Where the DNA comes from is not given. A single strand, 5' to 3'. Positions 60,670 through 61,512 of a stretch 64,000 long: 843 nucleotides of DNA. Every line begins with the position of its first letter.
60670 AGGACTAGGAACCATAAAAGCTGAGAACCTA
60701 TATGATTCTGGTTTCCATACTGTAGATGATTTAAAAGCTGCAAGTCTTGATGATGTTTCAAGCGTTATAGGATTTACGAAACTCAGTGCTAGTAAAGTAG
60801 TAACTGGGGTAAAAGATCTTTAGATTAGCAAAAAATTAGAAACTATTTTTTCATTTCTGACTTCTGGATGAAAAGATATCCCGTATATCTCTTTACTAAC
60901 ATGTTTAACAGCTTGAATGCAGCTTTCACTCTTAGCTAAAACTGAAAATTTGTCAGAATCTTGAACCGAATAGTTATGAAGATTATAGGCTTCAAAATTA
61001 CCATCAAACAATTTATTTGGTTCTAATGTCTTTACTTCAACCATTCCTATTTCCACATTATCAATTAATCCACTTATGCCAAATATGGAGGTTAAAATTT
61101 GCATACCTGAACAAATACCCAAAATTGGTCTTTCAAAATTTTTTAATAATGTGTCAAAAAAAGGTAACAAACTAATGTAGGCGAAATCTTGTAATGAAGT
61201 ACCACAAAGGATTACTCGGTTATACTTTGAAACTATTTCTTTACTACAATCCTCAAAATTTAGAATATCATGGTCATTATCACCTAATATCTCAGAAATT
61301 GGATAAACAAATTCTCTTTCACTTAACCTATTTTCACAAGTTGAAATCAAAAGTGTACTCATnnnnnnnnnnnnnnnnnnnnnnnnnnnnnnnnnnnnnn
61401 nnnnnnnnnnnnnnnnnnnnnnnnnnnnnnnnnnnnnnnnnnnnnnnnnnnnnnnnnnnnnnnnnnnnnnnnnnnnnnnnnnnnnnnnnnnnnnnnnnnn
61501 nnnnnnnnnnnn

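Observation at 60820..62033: Class I glutamine amidotransferase overlapping a Dph6-type PP-loop ATPase: possible glutamine-dependent diphthine-ammonia ligase (or an atypical split GMP synthase)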

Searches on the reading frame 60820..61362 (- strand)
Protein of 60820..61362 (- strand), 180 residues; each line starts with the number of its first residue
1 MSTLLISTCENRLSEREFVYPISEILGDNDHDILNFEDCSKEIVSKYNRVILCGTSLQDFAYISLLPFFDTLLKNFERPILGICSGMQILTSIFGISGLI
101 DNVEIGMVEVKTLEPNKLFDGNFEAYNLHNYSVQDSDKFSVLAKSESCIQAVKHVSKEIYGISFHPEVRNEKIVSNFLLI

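Call 3: search_protein_families(library=pfam, proteins=[window:60820-61362:-], max_evalue=0.01)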
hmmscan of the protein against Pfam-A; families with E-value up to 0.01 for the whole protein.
window:60820-61362:- (180 aa): 3 families
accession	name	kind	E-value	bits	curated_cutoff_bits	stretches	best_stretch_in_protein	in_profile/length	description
PF00117.34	GATase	-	3.5e-13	50.1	22.8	1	74-171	69-176/190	Glutamine amidotransferase class-I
PF07722.19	Peptidase_C26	-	4.8e-05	23.7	20.5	0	77-95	105-123/219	Peptidase C26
PF01174.25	SNO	-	0.00011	22.6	27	0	70-111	61-101/188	SNO glutamine amidotransferase family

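Call 4: search_protein_families(library=ncbifam, proteins=[window:60820-61362:-], max_evalue=0.01)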
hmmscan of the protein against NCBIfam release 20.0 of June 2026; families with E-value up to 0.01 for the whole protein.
window:60820-61362:- (180 aa): 24 families
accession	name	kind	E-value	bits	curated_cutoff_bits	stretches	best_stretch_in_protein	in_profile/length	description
NF001975.0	PRK00758.1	equivalog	1.8e-19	70.1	198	1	41-177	37-178/185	GMP synthase subunit A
TIGR00888.1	guaA_Nterm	equivalog_domain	1.7e-17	63.5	172.15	1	64-172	57-171/188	glutamine-hydrolyzing GMP synthase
NF000848.1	PRK00074.1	equivalog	1.5e-13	50.2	400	1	35-172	29-174/512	glutamine-hydrolyzing GMP synthase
NF005367.0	PRK06895.1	equivalog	7.1e-11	42.3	265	1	30-168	27-172/190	anthranilate synthase component II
NF045546.1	GCDPHdlase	equivalog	4.9e-09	36.6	250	1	77-170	93-183/198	gamma-glutamyl-CDP-amidate hydrolase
TIGR01855.1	IMP_synth_hisH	equivalog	1.5e-08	34.7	105.4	1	105-168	116-183/198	imidazole glycerol phosphate synthase subunit HisH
NF006562.0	PRK09065.1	equivalog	5.1e-08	32.7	205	1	77-172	90-194/242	glutamine amidotransferase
NF005072.0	PRK06490.1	equivalog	8.6e-07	28.2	339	1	77-171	92-190/251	glutamine amidotransferase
NF011201.0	PRK14607.1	equivalog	1.3e-06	27.4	670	1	78-178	74-186/534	bifunctional anthranilate synthase component II/anthranilate phosphoribosyltransferase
TIGR00566.1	trpG_papA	subfamily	2.4e-06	27.4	121.05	1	50-177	49-189/192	glutamine amidotransferase of anthranilate synthase or aminodeoxychorismate synthase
NF005743.0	PRK07567.1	equivalog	1.5e-05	24.4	264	1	75-174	91-198/245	glutamine amidotransferase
NF010081.0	PRK13566.1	equivalog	3.5e-05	22.2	645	1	77-167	600-699/729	anthranilate synthase component I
NF005849.0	PRK07765.1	equivalog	4.8e-05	22.7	308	1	75-167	74-174/219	aminodeoxychorismate/anthranilate synthase component II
TIGR01823.1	PabB-fungal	equivalog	0.0001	20.8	442.55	1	77-178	86-201/742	aminodeoxychorismate synthase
NF005458.0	PRK07053.1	equivalog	0.00047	19.6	250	1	77-173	83-185/234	glutamine amidotransferase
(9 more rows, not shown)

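Call 5: find_homologous_proteins(query=window:60820-61362:-, max_evalue=0.001)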
Query window:60820-61362:- (180 aa): 224 proteins with E <= 0.001 among 288 candidates; the best 120 are listed.
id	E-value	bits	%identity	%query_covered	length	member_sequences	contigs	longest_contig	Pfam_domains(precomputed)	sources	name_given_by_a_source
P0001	4.6e-113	393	100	100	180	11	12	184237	PF00117.35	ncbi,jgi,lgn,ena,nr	ncbi:MAG: hypothetical protein CXT75_00315 [Methanobacteriota archaeon]|jgi:GMP synthase (glutamine-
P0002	1.4e-110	385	98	100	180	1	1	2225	PF00117.35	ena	-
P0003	1.7e-109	381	97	100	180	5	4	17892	PF00117.35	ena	-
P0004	3.6e-109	380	97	100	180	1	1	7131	PF00117.35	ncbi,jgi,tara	tara:strand:+ start:1214 stop:1756 length:543 start_codon:yes stop_codon:yes gene_type:complete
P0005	1.1e-89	317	79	100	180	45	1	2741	PF07722.20,PF00117.35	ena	-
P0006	4.6e-89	315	78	100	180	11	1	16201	PF00117.35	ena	-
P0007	3.4e-88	312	77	100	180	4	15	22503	PF00117.35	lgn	-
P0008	2.3e-87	309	76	100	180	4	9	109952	PF00117.35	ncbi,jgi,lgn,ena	-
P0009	5.3e-87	308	77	100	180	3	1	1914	PF07722.20,PF00117.35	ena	-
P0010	9.8e-87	307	74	100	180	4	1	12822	PF07722.20,PF00117.35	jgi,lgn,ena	-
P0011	1.6e-86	306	74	100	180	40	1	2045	PF07722.20,PF00117.35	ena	-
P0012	3.3e-86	305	76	100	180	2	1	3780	PF07722.20,PF00117.35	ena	-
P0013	3.0e-84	299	77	100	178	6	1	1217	PF07722.20,PF00117.35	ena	-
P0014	1.9e-83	296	73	99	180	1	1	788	PF07722.20,PF00117.35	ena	-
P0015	2.2e-83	296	73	100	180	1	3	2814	PF07722.20,PF00117.35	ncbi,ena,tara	tara:strand:- start:8 stop:550 length:543 start_codon:yes stop_codon:yes gene_type:complete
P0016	3.3e-83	296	70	99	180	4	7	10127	PF00117.35,PF01174.26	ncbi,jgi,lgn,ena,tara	tara:strand:- start:97 stop:639 length:543 start_codon:yes stop_codon:yes gene_type:complete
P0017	4.5e-82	292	72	99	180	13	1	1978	PF07722.20,PF00117.35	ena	-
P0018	2.3e-81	290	73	100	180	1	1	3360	PF00117.35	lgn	-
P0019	6.1e-81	288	73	100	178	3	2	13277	PF00117.35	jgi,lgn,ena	-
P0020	4.4e-80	285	73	100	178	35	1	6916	PF00117.35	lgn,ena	-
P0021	7.3e-80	285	73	100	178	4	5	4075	PF00117.35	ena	-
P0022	3.3e-79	283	70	99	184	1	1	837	PF00117.35,PF01174.26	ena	-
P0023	4.4e-79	282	69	100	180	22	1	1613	PF00117.35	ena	-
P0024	1.5e-78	281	69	99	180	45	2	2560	PF00117.35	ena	-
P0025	1.4e-77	277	67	100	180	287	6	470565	PF07722.20,PF00117.35,PF01174.26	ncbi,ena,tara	tara:strand:+ start:383 stop:925 length:543 start_codon:yes stop_codon:yes gene_type:complete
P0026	1.7e-77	277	71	100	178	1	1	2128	PF00117.35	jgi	jgi:GMP synthase (glutamine-hydrolysing)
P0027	5.0e-77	276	71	100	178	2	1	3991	PF00117.35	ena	-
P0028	5.8e-77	275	66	99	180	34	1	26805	PF07722.20,PF00117.35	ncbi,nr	ncbi:hypothetical protein OAK07_00375 [Marine Group III euryarchaeote]|nr:hypothetical protein [Mari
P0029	9.9e-77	275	68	100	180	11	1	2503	PF00117.35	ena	-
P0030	7.8e-76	272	66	100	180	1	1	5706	PF07722.20,PF00117.35,PF01174.26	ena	-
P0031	8.1e-76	272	66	100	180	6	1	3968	PF07722.20,PF00117.35,PF01174.26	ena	-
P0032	1.0e-75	271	71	100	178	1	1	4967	PF00117.35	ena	-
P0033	7.0e-70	252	63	100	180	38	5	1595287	PF07722.20,PF00117.35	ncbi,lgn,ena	-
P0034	2.8e-65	237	96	64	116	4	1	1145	PF07722.20,PF00117.35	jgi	jgi:GMP synthase (glutamine-hydrolysing)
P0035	4.9e-61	224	56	100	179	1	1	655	PF07722.20,PF00117.35,PF01174.26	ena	-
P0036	8.1e-61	223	55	100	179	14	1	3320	PF07722.20,PF00117.35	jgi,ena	-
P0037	5.6e-60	220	56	100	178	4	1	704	PF07722.20,PF00117.35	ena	-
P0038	5.1e-59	217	59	100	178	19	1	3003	PF00117.35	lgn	-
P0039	5.6e-59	217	53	99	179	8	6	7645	PF07722.20,PF00117.35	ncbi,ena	-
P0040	3.2e-57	211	57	99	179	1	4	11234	PF00117.35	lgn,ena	-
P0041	4.7e-57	211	58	100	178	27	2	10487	PF00117.35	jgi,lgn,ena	-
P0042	8.0e-57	210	77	69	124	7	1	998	PF07722.20,PF00117.35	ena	-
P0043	8.2e-57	210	56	99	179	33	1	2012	PF07722.20,PF00117.35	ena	-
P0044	8.3e-57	210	57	100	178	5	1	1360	PF00117.35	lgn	-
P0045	2.6e-56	208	57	100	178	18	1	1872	PF00117.35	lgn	-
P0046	9.9e-56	206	58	100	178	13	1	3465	PF00117.35,PF01174.26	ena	-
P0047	1.6e-55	206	53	100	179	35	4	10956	PF00117.35,PF01174.26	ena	-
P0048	2.0e-55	205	53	99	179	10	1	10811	PF00117.35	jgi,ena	-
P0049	4.0e-55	204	54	100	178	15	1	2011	PF07722.20,PF00117.35,PF01174.26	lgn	-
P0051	7.8e-55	203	59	100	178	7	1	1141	PF00117.35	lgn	-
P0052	1.2e-54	203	54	100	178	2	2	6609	PF00117.35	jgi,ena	-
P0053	9.1e-54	200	53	100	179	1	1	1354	PF07722.20,PF00117.35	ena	-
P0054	9.2e-53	197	50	100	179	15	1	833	PF07722.20,PF00117.35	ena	-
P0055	1.1e-52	196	53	100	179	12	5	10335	PF00117.35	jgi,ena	-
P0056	4.0e-52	194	52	100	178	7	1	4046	PF00117.35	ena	-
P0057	4.3e-52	194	52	100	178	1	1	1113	PF07722.20,PF00117.35,PF01174.26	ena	-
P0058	1.2e-51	193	52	100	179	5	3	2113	PF07722.20,PF00117.35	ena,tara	tara:strand:+ start:715 stop:1254 length:540 start_codon:yes stop_codon:yes gene_type:complete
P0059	1.3e-51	193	52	100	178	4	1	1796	PF07722.20,PF00117.35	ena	-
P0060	2.0e-51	192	52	100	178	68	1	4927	PF07722.20,PF00117.35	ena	-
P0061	1.4e-50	190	49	100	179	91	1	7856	PF00117.35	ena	-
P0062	2.0e-50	189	50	100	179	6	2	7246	PF00117.35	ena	-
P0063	2.5e-50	189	67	69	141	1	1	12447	PF00117.35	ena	-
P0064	6.2e-50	187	52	100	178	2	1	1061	PF07722.20,PF00117.35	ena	-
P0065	1.2e-49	186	52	100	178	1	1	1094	PF00117.35,PF07685.21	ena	-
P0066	2.0e-49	186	52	100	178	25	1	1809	PF00117.35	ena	-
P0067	9.2e-49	184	51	100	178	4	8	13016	PF07722.20,PF00117.35,PF07685.21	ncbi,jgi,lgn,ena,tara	tara:strand:- start:1948 stop:2484 length:537 start_codon:yes stop_codon:yes gene_type:complete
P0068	4.6e-48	181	51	100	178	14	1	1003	PF00117.35,PF07685.21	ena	-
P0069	4.9e-48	181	51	100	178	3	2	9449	PF00117.35,PF07685.21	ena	-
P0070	1.1e-47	180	51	100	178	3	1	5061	PF00117.35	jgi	jgi:GMP synthase (glutamine-hydrolysing)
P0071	1.1e-47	180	51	100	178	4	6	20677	PF00117.35,PF07685.21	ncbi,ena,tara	tara:strand:+ start:3044 stop:3580 length:537 start_codon:yes stop_codon:yes gene_type:complete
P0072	4.8e-47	178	51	100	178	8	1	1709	PF00117.35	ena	-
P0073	6.1e-47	178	50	100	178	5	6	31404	PF00117.35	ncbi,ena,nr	ncbi:MAG: hypothetical protein CBE24_01115 [bacterium TMED264]|nr:MAG: hypothetical protein CBE24_01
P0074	8.8e-47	177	51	100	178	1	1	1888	PF00117.35,PF07685.21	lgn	-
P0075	1.1e-46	177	52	100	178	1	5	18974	PF00117.35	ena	-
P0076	1.1e-46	177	50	100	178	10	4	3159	PF00117.35,PF07685.21,PF01174.26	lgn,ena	-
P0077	1.1e-46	177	51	100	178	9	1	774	PF00117.35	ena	-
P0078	1.3e-46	177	52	100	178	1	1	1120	PF00117.35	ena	-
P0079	1.3e-46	177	52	100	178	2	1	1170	PF00117.35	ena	-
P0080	1.6e-46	176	50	100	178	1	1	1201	PF00117.35,PF07685.21,PF01174.26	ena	-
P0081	1.6e-46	176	49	100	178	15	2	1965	PF00117.35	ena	-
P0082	1.8e-46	176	53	100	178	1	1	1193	PF00117.35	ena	-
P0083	1.9e-46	176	52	100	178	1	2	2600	PF00117.35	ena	-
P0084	2.8e-46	175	53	97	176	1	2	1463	PF07722.20,PF00117.35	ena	-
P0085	3.3e-46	175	50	100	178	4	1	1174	PF00117.35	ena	-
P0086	4.6e-46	175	50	100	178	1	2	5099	PF00117.35,PF07685.21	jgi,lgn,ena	-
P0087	5.2e-46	175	48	100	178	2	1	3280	PF00117.35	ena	-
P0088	5.6e-46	174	49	100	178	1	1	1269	PF00117.35,PF07685.21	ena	-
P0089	8.3e-46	174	52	100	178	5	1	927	PF00117.35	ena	-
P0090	8.6e-46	174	52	100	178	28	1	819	PF00117.35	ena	-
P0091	1.4e-45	173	49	100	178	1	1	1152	PF00117.35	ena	-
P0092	1.5e-45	173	52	100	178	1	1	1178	PF00117.35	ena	-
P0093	1.7e-45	173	50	100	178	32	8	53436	PF00117.35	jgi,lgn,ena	-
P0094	1.8e-45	173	49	100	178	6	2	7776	PF00117.35,PF07685.21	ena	-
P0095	2.2e-45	173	51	100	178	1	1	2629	PF00117.35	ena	-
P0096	2.2e-45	173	52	100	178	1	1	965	PF07722.20,PF00117.35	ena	-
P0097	2.4e-45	172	49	100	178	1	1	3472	PF07722.20,PF00117.35,PF07685.21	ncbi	-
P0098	2.5e-45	172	49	100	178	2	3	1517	PF00117.35,PF07685.21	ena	-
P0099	3.7e-45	172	51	100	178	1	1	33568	PF00117.35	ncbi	-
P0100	4.7e-45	171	50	100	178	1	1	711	PF00117.35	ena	-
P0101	4.9e-45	171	51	100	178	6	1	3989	PF00117.35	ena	-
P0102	1.0e-44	170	49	100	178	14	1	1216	PF00117.35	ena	-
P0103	1.5e-44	170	49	100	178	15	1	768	PF00117.35,PF07685.21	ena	-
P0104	1.6e-44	170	51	100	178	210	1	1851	PF00117.35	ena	-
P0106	4.7e-44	168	49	100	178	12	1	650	PF00117.35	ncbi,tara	tara:strand:- start:92 stop:628 length:537 start_codon:yes stop_codon:yes gene_type:complete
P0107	5.5e-44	168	47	98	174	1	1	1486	PF07722.20,PF00117.35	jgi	jgi:GMP synthase (glutamine-hydrolysing)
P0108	8.6e-44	167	47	100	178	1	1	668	PF00117.35,PF07685.21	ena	-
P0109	8.2e-43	164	49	98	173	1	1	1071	PF07722.20,PF00117.35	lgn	-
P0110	1.9e-42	163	47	98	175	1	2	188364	PF07722.20,PF00117.35,PF07685.21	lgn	-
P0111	3.2e-42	162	49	97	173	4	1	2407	PF07722.20,PF00117.35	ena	-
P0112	3.3e-42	162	49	97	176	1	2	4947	PF07722.20,PF00117.35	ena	-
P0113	7.4e-42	161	47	97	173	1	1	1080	PF07722.20,PF00117.35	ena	-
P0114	7.4e-42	161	50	97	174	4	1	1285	PF07722.20,PF00117.35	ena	-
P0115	1.7e-40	157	49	98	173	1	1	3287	PF07722.20,PF00117.35,PF07685.21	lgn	-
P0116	2.5e-39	153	49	98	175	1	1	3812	PF00117.35,PF01174.26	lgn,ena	-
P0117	3.8e-39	152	44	99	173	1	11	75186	PF07722.20,PF00117.35,PF01174.26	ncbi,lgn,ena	-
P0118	5.9e-39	152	46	97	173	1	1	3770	PF00117.35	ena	-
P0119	1.0e-38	151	45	99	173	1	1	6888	PF07722.20,PF00117.35,PF01174.26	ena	-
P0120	3.3e-38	149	44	99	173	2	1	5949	PF07722.20,PF00117.35,PF01174.26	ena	-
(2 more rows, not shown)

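Call 8: find_encoding_contigs(protein=P0001, flank=6000, max_places=4)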
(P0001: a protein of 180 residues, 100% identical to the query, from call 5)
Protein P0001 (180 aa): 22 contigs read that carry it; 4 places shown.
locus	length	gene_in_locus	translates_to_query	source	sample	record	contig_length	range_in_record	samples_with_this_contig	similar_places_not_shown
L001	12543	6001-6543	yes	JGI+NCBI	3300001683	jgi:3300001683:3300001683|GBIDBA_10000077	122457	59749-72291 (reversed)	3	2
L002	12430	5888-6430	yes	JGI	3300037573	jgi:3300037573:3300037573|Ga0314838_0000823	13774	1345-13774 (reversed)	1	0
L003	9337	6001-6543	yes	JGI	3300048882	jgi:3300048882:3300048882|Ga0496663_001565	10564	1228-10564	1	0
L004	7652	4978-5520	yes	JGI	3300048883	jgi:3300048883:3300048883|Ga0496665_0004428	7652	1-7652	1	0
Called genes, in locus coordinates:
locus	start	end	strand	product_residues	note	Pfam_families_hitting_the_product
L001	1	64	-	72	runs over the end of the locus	-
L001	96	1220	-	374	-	PF21338:Top1B_N_bact, PF01028:Topoisom_I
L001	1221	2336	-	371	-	PF02073:Peptidase_M29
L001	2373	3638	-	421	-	PF18195:GatD_N, PF00710:Asparaginase, PF17763:Asparaginase_C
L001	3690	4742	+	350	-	PF02985:HEAT (faint), PF13513:HEAT_EZ (faint), PF20168:PDS5 (faint), PF12717:Cnd1 (faint), PF13646:HEAT_2 (weak), PF01602:Adaptin_N (weak), PF24987:HEAT_EF3_N (faint), PF13646:HEAT_2 (weak)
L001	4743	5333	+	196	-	PF01728:FtsJ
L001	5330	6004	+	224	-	PF01902:Diphthami_syn_2_N, PF28410:Diphthami_syn_2_C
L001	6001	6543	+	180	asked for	PF00117:GATase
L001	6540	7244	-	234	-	PF10391:DNA_pol_lambd_f (faint), PF14520:HHH_5 (weak)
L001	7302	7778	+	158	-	PF08617:CGI-121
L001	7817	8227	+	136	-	PF00210:Ferritin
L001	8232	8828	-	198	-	PF00230:MIP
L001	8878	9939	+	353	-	PF01041:DegT_DnrJ_EryC1, PF01212:Beta_elim_lyase (weak), PF00266:Aminotran_5 (weak), PF01053:Cys_Met_Meta_PP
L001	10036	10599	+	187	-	PF00578:AhpC-TSA, PF08534:Redoxin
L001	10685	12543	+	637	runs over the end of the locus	PF02518:HATPase_c, PF00204:DNA_gyraseB, PF01751:Toprim, PF00986:DNA_gyraseB_C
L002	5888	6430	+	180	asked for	PF00117:GATase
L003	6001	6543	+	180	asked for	PF00117:GATase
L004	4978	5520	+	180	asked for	PF00117:GATase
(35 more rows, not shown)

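Call 12: find_related_loci(query=A1, collection=genome_contigs, flank=6000)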
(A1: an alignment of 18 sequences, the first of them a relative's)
Query A1 (180 aa) in genome_contigs; peptide patterns used: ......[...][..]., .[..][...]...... (x = any residue, [..] = any of these).
594 stretches matched a pattern; 496 encode a relative of the query (tblastn E <= 1e-3); the best 80 are kept; 80 distinct loci.
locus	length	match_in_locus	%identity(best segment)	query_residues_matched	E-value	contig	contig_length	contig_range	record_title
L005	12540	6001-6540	76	1-180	8e-93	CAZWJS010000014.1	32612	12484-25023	MAG TPA_asm: uncultured archaeon isolate SRP077602_co4_180 genome assembly, contig: NODE_2123_length_32612_cov_10.900083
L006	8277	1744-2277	73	1-180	7e-87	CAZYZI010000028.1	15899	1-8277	MAG TPA_asm: uncultured archaeon isolate SRP200020_co5_110 genome assembly, contig: NODE_5664_length_15899_cov_24.984284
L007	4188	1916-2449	71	1-178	2e-86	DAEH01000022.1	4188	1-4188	MAG TPA_asm: Euryarchaeota archaeon UBA169 UBA169_contig_37322, whole genome shotgun sequence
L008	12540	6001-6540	68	1-180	4e-82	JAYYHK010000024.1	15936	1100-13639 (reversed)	MAG: Thermoplasmatota archaeon isolate DS_MAG13 DS_MAG13_0024, whole genome shotgun sequence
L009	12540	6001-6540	62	1-180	1e-74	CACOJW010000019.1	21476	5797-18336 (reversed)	MAG: uncultured marine group III euryarchaeote isolate AH-321-L02 genome assembly, contig: AH-321-L02_NODE_19, whole gen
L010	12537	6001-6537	53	1-180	4e-64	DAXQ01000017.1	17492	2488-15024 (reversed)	MAG TPA_asm: Euryarchaeota archaeon UBA136 UBA136_contig_4380, whole genome shotgun sequence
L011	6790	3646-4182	54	1-180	8e-64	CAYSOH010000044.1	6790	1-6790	MAG TPA_asm: uncultured archaeon isolate SRP092796_co3_443 genome assembly, contig: NODE_27912_length_6790_cov_18.287751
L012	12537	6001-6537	57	1-180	1e-63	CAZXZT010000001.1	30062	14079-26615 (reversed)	MAG TPA_asm: uncultured archaeon isolate SRP077602_co9_143 genome assembly, contig: NODE_1532_length_30062_cov_5.108475,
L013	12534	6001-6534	58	1-180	1e-63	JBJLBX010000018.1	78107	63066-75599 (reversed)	MAG: Candidatus Poseidoniales archaeon isolate LRMED-002 MGIII-CG-Epi1-LRMED-002-C289, whole genome shotgun sequence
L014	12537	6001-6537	53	1-180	2e-62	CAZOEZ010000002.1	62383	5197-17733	MAG TPA_asm: uncultured archaeon isolate SRP260945_co1_51 genome assembly, contig: NODE_527_length_62383_cov_25.992203,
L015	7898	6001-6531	55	1-178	2e-62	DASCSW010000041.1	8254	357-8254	MAG TPA_asm: Candidatus Poseidoniia archaeon isolate Ts_MAG_4 NODE_42_length_8254_cov_2.970282, whole genome shotgun seq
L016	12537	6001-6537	53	1-180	6e-62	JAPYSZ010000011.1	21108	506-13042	MAG: Candidatus Poseidoniia archaeon isolate PW5.metabat2.36_sub PW5_2672_length_21108_cov_34.054292, whole genome shotg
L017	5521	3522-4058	54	1-180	2e-61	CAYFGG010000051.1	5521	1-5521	MAG TPA_asm: uncultured archaeon isolate ERP001736_co1_10 genome assembly, contig: NODE_11912_length_5521_cov_34.119100,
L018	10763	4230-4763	55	1-180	3e-61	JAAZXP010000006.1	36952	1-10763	MAG: Methanobacteriota archaeon isolate bin133s NODE_6_length_36952_cov_5.589181, whole genome shotgun sequence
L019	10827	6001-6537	50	1-180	3e-56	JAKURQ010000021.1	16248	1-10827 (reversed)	MAG: Candidatus Poseidoniia archaeon isolate ALOHA_A2.5_59 A2.5-MGIII-7_21, whole genome shotgun sequence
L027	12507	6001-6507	51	4-178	7e-48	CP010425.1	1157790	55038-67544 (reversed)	Archaeon GW2011_AR15 chromosome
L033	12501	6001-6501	49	11-178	3e-46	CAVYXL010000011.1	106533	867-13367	MAG: Candidatus Bathyarchaeota archaeon isolate MFD01476.bin.2.165 genome assembly, contig: contig_50037, whole genome s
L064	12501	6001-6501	43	10-177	4e-42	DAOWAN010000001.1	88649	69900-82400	MAG TPA_asm: Candidatus Nanohalarchaeota archaeon isolate CSMAG_1836 CSMAG_1836_k141_1949709_length_88649_cov_12.4976, w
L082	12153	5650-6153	46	10-178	9e-41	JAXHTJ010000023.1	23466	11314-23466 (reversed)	MAG: Halobacteriota archaeon isolate MAG21_tar_biofilm MAG21_23, whole genome shotgun sequence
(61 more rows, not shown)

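Call 22: search_solved_structures(query=window:60820-61362:-, max_evalue=0.01, show_alignments=2)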
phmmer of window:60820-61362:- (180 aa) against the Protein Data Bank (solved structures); distinct sequences matched with E-value up to 0.01: 21.
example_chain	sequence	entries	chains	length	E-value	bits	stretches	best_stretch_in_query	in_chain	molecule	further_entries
1wl8_A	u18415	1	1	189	2.4e-15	60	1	75-177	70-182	GMP synthase [glutamine-hydrolyzing] subunit A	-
2d7j_A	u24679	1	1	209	1.6e-14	57.4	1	75-177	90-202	GMP synthase [glutamine-hydrolyzing] subunit A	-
2vpi_A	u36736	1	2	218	9.2e-12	48.4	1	59-178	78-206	GMP SYNTHASE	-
7yc6_A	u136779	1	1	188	1.8e-11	47.5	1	74-172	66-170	GMP synthase [glutamine-hydrolyzing] subunit A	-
2lxn_A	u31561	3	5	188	1.8e-11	47.4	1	74-172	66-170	GMP synthase [glutamine-hydrolyzing] subunit A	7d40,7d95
7d96_A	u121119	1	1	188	2.5e-11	47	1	74-172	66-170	GMP synthase [glutamine-hydrolyzing] subunit A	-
2vxo_A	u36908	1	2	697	8.2e-11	45.3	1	59-178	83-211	GMP SYNTHASE [GLUTAMINE-HYDROLYZING]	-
7d97_A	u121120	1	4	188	9.8e-11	45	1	74-172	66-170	GMP synthase [glutamine-hydrolyzing] subunit A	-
8gr1_A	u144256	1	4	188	2.4e-10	43.8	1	74-172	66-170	GMP synthase [glutamine-hydrolyzing] subunit A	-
8gr3_A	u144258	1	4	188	6.3e-10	42.4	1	74-172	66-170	GMP synthase [glutamine-hydrolyzing] subunit A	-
2a9v_A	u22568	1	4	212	2.8e-08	37.1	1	73-171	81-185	GMP synthase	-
5tw7_A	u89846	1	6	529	1.3e-06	31.6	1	70-172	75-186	GMP synthase [glutamine-hydrolyzing]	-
7sbc_A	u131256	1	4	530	1.6e-05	28.1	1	75-177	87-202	GMP synthase [glutamine-hydrolyzing]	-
8hx6_A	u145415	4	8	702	0.0006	23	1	78-168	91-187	4-amino-4-deoxychorismate synthase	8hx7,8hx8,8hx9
4gud_A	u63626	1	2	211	0.00087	22.4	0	71-95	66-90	Imidazole glycerol phosphate synthase subunit HisH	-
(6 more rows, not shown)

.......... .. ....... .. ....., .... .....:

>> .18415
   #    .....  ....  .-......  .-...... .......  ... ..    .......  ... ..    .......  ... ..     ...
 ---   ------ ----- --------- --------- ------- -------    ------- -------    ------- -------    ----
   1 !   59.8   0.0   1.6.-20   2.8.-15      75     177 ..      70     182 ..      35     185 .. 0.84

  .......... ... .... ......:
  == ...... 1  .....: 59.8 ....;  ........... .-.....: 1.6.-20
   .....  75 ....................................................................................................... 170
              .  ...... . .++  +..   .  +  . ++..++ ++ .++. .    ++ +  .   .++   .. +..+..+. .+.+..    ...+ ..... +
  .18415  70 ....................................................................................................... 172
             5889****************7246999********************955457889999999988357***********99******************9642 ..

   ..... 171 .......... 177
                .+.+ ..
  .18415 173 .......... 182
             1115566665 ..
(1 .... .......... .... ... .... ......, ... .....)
